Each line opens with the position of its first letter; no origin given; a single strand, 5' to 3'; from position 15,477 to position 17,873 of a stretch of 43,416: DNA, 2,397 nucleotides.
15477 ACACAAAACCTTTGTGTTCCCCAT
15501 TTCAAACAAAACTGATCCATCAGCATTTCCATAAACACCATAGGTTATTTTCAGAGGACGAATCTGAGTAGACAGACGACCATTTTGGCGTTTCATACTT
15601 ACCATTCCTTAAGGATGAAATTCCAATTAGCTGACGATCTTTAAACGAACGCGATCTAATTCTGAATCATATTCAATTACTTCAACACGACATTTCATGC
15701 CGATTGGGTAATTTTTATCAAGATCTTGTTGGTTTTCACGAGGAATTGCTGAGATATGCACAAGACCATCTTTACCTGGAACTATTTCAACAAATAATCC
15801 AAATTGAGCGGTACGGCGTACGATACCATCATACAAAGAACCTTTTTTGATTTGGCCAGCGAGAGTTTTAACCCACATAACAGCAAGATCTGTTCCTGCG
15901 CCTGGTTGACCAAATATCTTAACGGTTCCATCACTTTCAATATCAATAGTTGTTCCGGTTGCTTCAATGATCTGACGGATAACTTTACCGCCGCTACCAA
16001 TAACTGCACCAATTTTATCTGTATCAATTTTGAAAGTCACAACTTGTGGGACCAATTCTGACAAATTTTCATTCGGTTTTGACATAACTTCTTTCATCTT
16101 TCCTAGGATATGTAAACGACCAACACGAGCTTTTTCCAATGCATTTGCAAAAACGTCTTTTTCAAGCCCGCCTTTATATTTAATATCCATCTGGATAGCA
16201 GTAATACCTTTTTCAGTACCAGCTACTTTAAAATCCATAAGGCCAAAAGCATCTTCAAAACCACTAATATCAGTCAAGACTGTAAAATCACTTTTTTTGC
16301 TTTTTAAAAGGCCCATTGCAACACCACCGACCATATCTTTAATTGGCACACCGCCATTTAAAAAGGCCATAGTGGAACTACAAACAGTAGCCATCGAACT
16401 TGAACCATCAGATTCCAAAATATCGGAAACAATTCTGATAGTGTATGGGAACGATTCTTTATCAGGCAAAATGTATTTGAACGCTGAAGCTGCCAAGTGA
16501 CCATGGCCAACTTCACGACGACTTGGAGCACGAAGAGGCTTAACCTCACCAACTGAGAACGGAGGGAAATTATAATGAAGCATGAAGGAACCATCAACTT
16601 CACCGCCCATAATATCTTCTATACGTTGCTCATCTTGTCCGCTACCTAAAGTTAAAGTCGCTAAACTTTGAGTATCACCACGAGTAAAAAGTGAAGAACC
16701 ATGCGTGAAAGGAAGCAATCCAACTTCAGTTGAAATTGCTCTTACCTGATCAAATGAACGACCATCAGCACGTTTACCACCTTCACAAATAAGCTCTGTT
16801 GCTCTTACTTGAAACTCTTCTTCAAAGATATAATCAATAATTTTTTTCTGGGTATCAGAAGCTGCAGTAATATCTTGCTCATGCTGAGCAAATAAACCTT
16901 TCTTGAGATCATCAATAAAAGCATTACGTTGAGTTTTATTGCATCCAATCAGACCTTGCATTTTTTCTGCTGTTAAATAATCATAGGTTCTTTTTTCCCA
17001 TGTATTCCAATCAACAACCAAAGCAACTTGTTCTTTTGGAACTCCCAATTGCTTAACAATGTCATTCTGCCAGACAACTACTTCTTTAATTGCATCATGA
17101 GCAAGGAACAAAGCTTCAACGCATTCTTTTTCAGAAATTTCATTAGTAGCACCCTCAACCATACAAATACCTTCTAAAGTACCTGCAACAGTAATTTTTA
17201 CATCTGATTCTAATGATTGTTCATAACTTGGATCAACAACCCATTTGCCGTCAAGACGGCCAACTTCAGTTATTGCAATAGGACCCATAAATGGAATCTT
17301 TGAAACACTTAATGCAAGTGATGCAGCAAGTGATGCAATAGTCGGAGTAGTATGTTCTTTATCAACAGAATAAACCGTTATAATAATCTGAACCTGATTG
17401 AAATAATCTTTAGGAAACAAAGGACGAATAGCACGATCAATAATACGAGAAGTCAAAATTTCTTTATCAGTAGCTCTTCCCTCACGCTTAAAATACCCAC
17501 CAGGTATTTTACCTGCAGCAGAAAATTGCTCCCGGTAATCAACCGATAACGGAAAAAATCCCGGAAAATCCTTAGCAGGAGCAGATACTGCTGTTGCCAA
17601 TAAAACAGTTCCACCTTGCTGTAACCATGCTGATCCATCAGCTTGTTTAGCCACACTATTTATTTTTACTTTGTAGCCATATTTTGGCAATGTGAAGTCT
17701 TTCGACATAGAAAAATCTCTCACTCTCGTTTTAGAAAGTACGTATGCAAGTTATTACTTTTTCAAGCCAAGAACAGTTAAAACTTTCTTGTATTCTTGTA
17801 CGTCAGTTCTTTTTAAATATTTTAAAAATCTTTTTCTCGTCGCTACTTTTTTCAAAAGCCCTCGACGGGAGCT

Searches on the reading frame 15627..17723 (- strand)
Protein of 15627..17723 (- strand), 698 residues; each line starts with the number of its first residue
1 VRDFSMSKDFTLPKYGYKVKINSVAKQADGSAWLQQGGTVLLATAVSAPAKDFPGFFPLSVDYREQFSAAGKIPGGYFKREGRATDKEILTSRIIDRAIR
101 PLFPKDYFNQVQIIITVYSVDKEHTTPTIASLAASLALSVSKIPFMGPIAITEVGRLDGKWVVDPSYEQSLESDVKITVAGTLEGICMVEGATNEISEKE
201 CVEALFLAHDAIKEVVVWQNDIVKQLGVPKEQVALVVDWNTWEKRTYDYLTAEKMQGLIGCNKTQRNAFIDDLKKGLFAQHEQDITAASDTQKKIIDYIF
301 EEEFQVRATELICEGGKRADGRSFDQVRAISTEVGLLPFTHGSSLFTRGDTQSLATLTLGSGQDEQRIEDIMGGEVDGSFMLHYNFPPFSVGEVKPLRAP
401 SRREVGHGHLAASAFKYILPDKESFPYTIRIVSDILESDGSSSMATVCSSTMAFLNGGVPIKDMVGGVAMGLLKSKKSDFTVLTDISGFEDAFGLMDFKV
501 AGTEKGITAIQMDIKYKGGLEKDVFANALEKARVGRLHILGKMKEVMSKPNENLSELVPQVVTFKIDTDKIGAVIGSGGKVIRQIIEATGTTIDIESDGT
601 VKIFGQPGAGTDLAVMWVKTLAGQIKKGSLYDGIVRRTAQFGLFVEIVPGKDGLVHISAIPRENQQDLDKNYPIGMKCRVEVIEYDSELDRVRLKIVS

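Call 88: search_protein_families(library=pfam, proteins=[window:15627-17723:-], max_evalue=0.00001)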
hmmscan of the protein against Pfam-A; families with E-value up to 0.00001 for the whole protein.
window:15627-17723:- (698 aa): 4 families
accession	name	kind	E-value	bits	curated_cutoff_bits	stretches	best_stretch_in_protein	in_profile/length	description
PF01138.27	RNase_PH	-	9.3e-51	172.1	25.5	2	18-144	6-130/130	3' exoribonuclease family, domain 1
PF03725.20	RNase_PH_C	-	1.8e-16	60.2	20.8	1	147-211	1-67/67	3' exoribonuclease family, domain 2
PF00575.29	S1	-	9.5e-12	45.6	22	1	626-695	3-72/74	S1 RNA binding domain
PF00013.35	KH_1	-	4.8e-11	42.7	21.5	1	562-608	2-55/66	KH domain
